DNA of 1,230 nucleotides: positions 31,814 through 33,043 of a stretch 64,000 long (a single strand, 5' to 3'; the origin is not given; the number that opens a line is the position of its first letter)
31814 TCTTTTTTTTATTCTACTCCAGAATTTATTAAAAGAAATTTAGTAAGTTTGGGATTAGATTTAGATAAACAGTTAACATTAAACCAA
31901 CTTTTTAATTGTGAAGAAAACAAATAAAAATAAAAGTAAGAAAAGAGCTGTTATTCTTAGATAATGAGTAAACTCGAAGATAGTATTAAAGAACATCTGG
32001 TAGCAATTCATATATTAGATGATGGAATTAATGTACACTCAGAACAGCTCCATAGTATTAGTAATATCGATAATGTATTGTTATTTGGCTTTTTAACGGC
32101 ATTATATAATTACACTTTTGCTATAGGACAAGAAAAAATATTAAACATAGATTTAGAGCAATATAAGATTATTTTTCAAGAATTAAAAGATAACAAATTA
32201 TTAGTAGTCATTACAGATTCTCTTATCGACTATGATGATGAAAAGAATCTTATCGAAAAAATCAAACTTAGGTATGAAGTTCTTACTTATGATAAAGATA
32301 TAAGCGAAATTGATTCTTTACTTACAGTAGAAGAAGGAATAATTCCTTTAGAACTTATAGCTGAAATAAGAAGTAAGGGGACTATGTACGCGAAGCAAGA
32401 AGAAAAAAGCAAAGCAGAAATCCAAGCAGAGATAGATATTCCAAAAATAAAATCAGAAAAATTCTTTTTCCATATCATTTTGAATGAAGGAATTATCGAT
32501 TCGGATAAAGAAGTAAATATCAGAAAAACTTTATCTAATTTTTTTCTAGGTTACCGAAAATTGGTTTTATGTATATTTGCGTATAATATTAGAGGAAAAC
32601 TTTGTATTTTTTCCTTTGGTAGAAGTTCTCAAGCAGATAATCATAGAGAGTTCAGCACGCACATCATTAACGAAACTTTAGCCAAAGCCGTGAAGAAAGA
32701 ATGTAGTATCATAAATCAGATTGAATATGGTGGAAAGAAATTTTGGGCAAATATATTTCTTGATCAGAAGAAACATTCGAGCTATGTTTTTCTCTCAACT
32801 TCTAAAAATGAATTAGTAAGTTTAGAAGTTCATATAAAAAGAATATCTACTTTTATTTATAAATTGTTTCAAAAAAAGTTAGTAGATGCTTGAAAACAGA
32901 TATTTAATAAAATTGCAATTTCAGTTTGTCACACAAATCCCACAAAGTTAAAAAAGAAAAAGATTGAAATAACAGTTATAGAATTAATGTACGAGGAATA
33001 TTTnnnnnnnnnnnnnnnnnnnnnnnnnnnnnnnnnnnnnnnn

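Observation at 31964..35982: Roadblock/longin-domain gene cluster adjacent to a RecJ-like nuclease carrying a DnaJ-type zinc finger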

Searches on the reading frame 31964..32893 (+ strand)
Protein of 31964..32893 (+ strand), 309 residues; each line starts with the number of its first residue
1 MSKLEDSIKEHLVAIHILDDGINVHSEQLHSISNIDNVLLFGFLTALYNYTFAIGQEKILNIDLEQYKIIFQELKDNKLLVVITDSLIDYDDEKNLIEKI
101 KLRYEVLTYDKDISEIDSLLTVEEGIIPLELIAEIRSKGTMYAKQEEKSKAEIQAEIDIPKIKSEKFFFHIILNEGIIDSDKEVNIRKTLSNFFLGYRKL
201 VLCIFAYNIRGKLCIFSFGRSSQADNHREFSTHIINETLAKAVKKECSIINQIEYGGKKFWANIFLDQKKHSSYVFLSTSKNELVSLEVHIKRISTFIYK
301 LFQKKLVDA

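Call 3: search_protein_families(library=pfam, proteins=[window:31964-32893:+], max_evalue=1)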
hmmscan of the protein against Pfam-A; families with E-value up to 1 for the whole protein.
window:31964-32893:+ (309 aa): 1 family
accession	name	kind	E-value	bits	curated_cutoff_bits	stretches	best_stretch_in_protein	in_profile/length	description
PF09813.14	Coa3_cc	-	0.048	13.7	27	1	38-66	19-47/48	Cytochrome c oxidase assembly factor 3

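Call 4: search_protein_families(library=ncbifam, proteins=[window:31964-32893:+], max_evalue=1)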
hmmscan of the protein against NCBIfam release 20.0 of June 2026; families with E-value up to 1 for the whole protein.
window:31964-32893:+ (309 aa): 0 families

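Call 10: find_homologous_proteins(query=window:31964-32893:+, max_evalue=0.001)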
Query window:31964-32893:+ (309 aa): 13 proteins with E <= 0.001 among 1515 candidates.
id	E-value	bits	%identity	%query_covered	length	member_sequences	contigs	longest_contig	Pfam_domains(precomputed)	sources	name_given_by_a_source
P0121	9.0e-190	647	100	98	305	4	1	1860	-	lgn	-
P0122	1.3e-167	574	94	93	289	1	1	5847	-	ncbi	ncbi:MAG: hypothetical protein ACTSPJ_09565, partial [Candidatus Heimdallarchaeaceae archaeon]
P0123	1.7e-153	528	82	100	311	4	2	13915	-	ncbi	ncbi:MAG: hypothetical protein ACTSVB_05310 [Candidatus Heimdallarchaeaceae archaeon]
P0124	9.4e-78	279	48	97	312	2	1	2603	-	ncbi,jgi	ncbi:MAG: hypothetical protein ACTSPI_15980 [Candidatus Heimdallarchaeaceae archaeon]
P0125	2.4e-56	209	39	95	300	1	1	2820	-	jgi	jgi:hypothetical protein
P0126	1.4e-52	197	37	95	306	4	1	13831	-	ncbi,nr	ncbi:MAG: hypothetical protein KAS63_05980 [Candidatus Heimdallarchaeota archaeon]|nr:hypothetical p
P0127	2.3e-51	193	37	94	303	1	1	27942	-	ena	-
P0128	3.6e-50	189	36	93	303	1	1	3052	-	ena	-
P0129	7.1e-50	188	37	94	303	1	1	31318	-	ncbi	-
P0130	1.2e-49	187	39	94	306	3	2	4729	-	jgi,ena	-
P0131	2.1e-49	186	37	95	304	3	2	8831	-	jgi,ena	-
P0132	5.9e-49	185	39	94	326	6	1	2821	-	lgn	-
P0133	1.5e-47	180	37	96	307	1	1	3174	-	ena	-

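Call 21: find_encoding_contigs(protein=P0129, flank=7000, max_places=1)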
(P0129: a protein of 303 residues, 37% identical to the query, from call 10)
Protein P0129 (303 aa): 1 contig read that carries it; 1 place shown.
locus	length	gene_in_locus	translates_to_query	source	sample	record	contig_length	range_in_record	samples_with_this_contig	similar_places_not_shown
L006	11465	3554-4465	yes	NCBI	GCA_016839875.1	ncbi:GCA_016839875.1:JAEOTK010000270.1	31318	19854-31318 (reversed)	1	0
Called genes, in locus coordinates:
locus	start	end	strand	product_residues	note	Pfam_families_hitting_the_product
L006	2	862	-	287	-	?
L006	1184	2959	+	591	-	PF23914:TPR_CcmH_CycH (weak), PF00515:TPR_1, PF07719:TPR_2 (weak), PF13424:TPR_12, PF13432:TPR_16, PF00515:TPR_1, PF13414:TPR_11, PF13424:TPR_12, +18 more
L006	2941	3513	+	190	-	-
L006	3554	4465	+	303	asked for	-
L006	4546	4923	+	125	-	-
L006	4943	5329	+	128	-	-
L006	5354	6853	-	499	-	-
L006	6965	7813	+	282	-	PF13344:Hydrolase_6, PF00702:Hydrolase, PF13419:HAD_2 (weak), PF13242:Hydrolase_like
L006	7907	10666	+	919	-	PF00082:Peptidase_S8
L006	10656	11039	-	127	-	PF03259:Robl_LC7 (weak)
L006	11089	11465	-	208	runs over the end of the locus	-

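Call 22: find_encoding_contigs(protein=P0126, flank=7000, max_places=1)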
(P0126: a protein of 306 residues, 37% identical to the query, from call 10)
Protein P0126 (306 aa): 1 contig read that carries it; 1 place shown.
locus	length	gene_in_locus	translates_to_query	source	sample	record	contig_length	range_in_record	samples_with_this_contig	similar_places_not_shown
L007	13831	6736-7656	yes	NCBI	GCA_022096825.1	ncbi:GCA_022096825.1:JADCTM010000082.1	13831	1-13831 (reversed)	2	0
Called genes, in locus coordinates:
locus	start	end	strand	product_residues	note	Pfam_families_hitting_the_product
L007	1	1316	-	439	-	PF11495:TrmB_EBD_N (faint), PF13091:PLDc_2, PF00614:PLDc (faint), PF13091:PLDc_2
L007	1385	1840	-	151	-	-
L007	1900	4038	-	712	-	PF04851:ResIII (weak), PF06733:DEAD_2, PF06777:HBB (weak), PF13307:Helicase_C_2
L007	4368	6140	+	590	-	PF13414:TPR_11 (weak), PF00515:TPR_1 (weak), PF13432:TPR_16, PF13431:TPR_17 (weak), PF00515:TPR_1, PF07719:TPR_2 (weak), PF13414:TPR_11, PF13424:TPR_12, +15 more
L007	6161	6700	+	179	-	-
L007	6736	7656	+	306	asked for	-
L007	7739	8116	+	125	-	-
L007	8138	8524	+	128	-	-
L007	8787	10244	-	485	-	-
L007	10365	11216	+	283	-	PF13344:Hydrolase_6, PF13419:HAD_2 (faint), PF00702:Hydrolase, PF13242:Hydrolase_like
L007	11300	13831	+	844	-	PF00082:Peptidase_S8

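Call 23: find_encoding_contigs(protein=P0131, flank=7000, max_places=1)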
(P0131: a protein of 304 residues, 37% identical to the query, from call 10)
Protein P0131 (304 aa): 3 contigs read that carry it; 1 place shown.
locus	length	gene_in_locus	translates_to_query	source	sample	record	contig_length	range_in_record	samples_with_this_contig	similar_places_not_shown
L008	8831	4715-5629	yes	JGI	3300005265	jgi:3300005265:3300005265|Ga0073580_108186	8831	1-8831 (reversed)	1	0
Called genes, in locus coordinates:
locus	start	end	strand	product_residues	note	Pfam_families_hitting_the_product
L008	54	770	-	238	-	PF00702:Hydrolase, PF13419:HAD_2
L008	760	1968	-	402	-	PF13243:SQHop_cyclase_C (faint)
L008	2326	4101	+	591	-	PF23914:TPR_CcmH_CycH, PF13432:TPR_16, PF13431:TPR_17, PF00515:TPR_1, PF07719:TPR_2, PF13181:TPR_8, PF13414:TPR_11, PF13424:TPR_12, +14 more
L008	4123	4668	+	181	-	-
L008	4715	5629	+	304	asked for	-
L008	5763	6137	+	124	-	-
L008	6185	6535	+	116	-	-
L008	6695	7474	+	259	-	PF00684:DnaJ_CXXCXGXG, PF15777:Anti-TRAP (faint)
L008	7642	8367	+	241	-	-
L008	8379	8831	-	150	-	?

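Call 24: predict_structure(alignment_id=A1)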
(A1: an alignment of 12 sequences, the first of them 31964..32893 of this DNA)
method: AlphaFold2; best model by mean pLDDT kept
length: 309 residues; sequences in the alignment: 12
mean_pLDDT: 71.8   pTM: 0.48
mean pLDDT of the five models: 71.8, 71.0, 69.8, 69.0, 68.5
residues with pLDDT >= 90: 18; 70-90: 191; 50-70: 47; < 50: 53
segments of 3 or more residues with pLDDT < 50: 1-3, 54-57, 122-163, 306-309
pLDDT, mean of each block of 10 residues (from residue 1): 58 81 76 65 67 55 80 80 83 82 80 76 45 44 31 31 69 80 84 84 88 88 78 81 63 86 81 88 83 81 56
secondary structure, 60 per line:
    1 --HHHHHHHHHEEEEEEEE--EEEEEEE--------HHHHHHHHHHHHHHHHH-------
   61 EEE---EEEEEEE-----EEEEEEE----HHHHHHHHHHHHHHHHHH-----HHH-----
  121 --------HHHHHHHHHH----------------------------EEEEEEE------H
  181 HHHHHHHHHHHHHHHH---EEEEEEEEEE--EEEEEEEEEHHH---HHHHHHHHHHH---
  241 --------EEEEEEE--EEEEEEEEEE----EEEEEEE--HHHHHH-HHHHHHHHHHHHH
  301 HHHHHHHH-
elements in order: H3-11 E12-19 E22-28 H37-53 E61-63 E67-73 E79-85 H90-107 H129-138 E167-173 H180-196 E200-209 E212-220 H227-237 E249-255 E258-267 E272-278 H281-286 H288-308

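Call 62: search_protein_representatives(alignment_id=A1)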
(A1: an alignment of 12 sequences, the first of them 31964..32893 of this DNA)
Query: 12 sequences, 302 profile positions. Proteins with E-value up to 0.001 (for the whole library): 16; up to 1e-10: 9; up to 1e-30: 8. The best 16 are listed.
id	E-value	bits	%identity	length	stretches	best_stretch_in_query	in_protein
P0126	1.0e-131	454.9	-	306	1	1-302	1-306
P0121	2.8e-124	430.5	-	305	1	1-302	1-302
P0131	3.2e-116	404.0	-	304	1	3-302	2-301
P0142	7.4e-95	333.9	-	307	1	1-302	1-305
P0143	3.6e-90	318.5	-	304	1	4-300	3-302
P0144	3.9e-87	308.5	-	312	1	1-302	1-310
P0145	9.9e-85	300.6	-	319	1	1-301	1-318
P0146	5.1e-39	150.5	-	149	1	1-105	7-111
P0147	1.1e-15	73.9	-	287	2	2-168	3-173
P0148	2.1e-08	50.0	-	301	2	12-157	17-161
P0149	2.2e-06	43.4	-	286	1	6-150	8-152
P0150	5.8e-06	42.0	-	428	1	26-103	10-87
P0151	2.3e-05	40.0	-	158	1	17-128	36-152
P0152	6.9e-05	38.5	-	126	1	11-101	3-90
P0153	4.6e-04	35.8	-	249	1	20-87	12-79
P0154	8.3e-04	34.9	-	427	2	12-117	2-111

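Call 63: list_cluster_members(proteins=[P0147, P0148, P0149, P0150, P0154, P0145])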
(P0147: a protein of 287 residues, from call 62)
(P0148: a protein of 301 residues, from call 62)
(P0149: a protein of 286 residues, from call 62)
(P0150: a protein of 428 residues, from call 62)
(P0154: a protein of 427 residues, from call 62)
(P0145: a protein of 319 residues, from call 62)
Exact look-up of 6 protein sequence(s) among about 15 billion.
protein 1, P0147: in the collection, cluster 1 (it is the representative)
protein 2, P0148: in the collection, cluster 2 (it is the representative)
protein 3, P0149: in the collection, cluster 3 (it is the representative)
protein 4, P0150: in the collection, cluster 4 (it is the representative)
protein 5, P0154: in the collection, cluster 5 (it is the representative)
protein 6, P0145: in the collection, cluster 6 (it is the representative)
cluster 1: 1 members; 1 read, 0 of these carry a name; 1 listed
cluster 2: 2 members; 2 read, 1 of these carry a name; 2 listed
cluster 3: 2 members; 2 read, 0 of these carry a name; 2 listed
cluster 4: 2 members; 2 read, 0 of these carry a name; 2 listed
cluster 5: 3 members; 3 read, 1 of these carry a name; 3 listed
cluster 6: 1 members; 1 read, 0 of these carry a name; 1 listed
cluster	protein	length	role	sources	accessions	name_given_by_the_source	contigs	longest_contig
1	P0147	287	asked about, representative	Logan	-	-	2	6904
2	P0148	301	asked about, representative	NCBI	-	-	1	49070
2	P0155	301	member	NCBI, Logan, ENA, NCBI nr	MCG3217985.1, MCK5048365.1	MAG: hypothetical protein KAR35_03210 [Candidatus Heimdallarchaeota archaeon] | hypothetical protein [Candidatus Heimdallarchaeota archaeon]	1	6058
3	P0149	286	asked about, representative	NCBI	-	-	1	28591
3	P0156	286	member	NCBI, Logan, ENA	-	-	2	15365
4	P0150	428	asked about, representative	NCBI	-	-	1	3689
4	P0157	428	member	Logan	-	-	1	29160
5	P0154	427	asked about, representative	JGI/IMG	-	-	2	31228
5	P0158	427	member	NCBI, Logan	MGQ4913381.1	MAG: hypothetical protein ACP6IU_01385 [Candidatus Asgardarchaeia archaeon]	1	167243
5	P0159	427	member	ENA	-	-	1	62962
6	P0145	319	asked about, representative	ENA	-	-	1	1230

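Call 64: search_protein_families(library=pfam, proteins=[P0147, P0148, P0149, P0150, P0151, P0152, P0153, P0154], max_evalue=0.1)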
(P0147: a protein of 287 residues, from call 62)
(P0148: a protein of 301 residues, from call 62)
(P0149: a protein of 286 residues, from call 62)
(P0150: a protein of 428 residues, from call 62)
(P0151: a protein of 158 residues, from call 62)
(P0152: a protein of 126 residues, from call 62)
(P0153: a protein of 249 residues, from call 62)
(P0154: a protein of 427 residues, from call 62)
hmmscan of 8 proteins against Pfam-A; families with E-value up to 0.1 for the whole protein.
P0147 (287 aa): 0 families

P0148 (301 aa): 1 family
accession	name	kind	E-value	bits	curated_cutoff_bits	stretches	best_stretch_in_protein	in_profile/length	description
PF08825.15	E2_bind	-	0.082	13.4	33.2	0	112-136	43-66/82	E2 binding domain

P0149 (286 aa): 0 families

P0150 (428 aa): 1 family
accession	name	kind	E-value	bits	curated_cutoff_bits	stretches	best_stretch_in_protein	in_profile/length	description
PF25259.1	DUF7860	-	0.042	14.6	27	1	276-306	41-71/75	Family of unknown function (DUF7860)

P0151 (158 aa): 5 families
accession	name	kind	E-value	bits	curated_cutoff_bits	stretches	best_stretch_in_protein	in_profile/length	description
PF19036.6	Fuz_longin_1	-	1.1e-05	26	26.1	1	34-135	3-100/125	First Longin domain of FUZ, MON1 and HPS1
PF18638.7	CyRPA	-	0.0019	18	38.1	1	67-137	43-113/315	Cysteine-Rich Protective Antigen 6 bladed domain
PF13758.11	Prefoldin_3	-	0.033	14.7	23.4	1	81-140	33-92/99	Prefoldin subunit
PF19031.6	Intu_longin_1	-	0.037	14.7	23.7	1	57-121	36-103/112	First Longin domain of INTU, CCZ1 and HPS4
PF04099.18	Sybindin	-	0.046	14.2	25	1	33-131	3-115/140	Sybindin-like family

P0152 (126 aa): 3 families
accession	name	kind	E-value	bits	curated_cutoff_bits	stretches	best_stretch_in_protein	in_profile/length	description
PF19036.6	Fuz_longin_1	-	0.00083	20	26.1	1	13-97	10-91/125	First Longin domain of FUZ, MON1 and HPS1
PF22413.2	OGT_N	-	0.0084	16.6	27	1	54-106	12-63/72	Methylated DNA-protein cysteine MeTransferase OGT N-terminal domain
PF12753.13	Nro1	-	0.039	13.4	26.5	1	17-94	112-190/421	Nuclear pore complex subunit Nro1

P0153 (249 aa): 0 families

P0154 (427 aa): 8 families
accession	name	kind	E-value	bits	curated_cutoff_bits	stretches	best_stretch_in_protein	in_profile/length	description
PF18551.6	TackOD1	-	5.9e-31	107.9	32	1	146-319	12-186/188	Thaumarchaeal output domain 1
PF12172.15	zf-ChsH2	-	0.0018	18.5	23.2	1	203-230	6-32/37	ChsH2, rubredoxin-like zinc ribbon domain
PF23783.1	Zn_ribbon_TiaS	-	0.0058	16.8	27.3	1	260-295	3-34/41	TiaS C-terminal zinc ribbon domain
PF12773.13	DZR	-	0.012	16.2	27.3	0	225-303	1-45/45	Double zinc ribbon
PF03966.22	Trm112p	-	0.049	14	22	0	219-264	4-31/40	Trm112p-like protein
PF01694.28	Rhomboid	-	0.067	13.8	22.6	1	22-76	6-60/143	Rhomboid domain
PF10764.14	Gin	-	0.076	13.5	27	0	256-271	15-30/45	Inhibitor of sigma-G Gin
PF08923.16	MAPKK1_Int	-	0.094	13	25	0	4-73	19-82/119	Mitogen-activated protein kinase kinase 1 interacting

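Call 71: fold_search(model_id=the predicted structure, library=pdb)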
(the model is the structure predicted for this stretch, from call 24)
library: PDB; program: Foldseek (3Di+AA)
matches with E <= 10: 1394; with E <= 0.001: 14
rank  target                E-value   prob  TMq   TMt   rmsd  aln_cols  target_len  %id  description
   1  8jbe_C                2.1e-07  1.00  0.34  0.26  20.7       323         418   15  CryoEM Structure of metazoan Mon1-Ccz1-RMC1 complex (released 2024-05-08)
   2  9lol_B                1.1e-06  1.00  0.26  0.21  20.9       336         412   14  Cryo-EM structure of human MON1A-CCZ1-RAB7A (released 2025-12-03)
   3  9l0d_A                5.1e-06  1.00  0.28  0.21  20.9       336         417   15  Cryo-EM structure of the human MON1A/CCZ1/C18orf8 complex (released 2025-03-19)
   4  8c7g_B                1.8e-05  1.00  0.27  0.22  22.5       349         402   10  Drosophila melanogaster Rab7 GEF complex Mon1-Ccz1-Bulli (released 2023-05-17)
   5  9rs7_A                3.3e-05  1.00  0.32  0.23  20.7       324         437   12  Ypt7 in complex with its GEF Mon1-Ccz1 (released 2025-07-30)
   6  9rs6_A                4.2e-05  1.00  0.29  0.22  20.6       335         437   12  Structure of the Ypt7 GEF complex Mon1-Ccz1 from Chaetomium Thermophilum (released 2025-07-30)
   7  8jbe_B                5.5e-05  0.98  0.22  0.18  25.3       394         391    9  CryoEM Structure of metazoan Mon1-Ccz1-RMC1 complex (released 2024-05-08)
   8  7q3d_C                7.8e-05  1.00  0.27  0.22  21.4       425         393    9  Structure of the human CPLANE complex (released 2022-04-06)
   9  9rs9_A                1.6e-04  0.99  0.25  0.21  21.1       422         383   11  Rab23 in complex with Fuzzy-Inturned (released 2025-07-30)
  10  2j3t_C                3.0e-04  1.00  0.26  0.50   8.9       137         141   14  The crystal structure of the bet3-trs33-bet5-trs23 complex. (released 2006-11-22)
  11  9rs8_A                3.4e-04  0.98  0.25  0.21  23.4       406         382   12  human Fuzzy-Inturned (released 2025-07-30)
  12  7qla_A                6.4e-04  0.95  0.24  0.18  20.2       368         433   11  Structure of the Rab GEF complex Mon1-Ccz1 (released 2022-02-09)
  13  7q3e_C                8.0e-04  0.99  0.27  0.22  23.1       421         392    9  Structure of the mouse CPLANE-RSG1 complex (released 2022-04-06)
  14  7b6d_C                9.0e-04  1.00  0.27  0.52   9.0       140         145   17  Drosophila melanogaster TRAPPCore (C1, C2, C2L, C3a/b, C4, C5, C6 subunits) (released 2021-06-09)
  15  9rs8_B                1.0e-03  0.91  0.23  0.19  20.6       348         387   10  human Fuzzy-Inturned (released 2025-07-30)
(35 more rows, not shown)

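Call 78: search_protein_families(library=pfam, alignment_id=A1, max_evalue=1)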
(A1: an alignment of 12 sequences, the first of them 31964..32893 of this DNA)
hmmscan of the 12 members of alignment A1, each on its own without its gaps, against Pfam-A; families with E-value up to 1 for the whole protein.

A. member 1, window:31964-32893:+ (309 aa): 1 family
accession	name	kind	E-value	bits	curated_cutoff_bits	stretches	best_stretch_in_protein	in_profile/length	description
PF09813.14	Coa3_cc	-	0.048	13.7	27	1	38-66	19-47/48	Cytochrome c oxidase assembly factor 3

B. families by the number of members that match (of 12 scanned): 11 families
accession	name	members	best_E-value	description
PF09813.14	Coa3_cc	2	0.048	Cytochrome c oxidase assembly factor 3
PF23352.1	IFT52_central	1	0.022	IFT52 central domain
PF17757.6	UvrB_inter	1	0.041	UvrB interaction domain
PF23405.1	WD40_APC4_C-half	1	0.053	APC4, WD40 domain C-terminal half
PF17478.7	VP4_helical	1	0.053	Rotavirus VP4 helical domain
PF01866.22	Diphthamide_syn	1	0.057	Putative diphthamide synthesis protein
PF20431.4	E_motif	1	0.066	E motif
PF19036.6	Fuz_longin_1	1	0.074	First Longin domain of FUZ, MON1 and HPS1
PF03993.17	DUF349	1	0.13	Domain of Unknown Function (DUF349)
PF25414.1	zf-C2H2_Z280C_D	1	0.29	Z280C/D-like C2H2 zinc finger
PF19083.5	DUF5774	1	0.41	Family of unknown function (DUF5774)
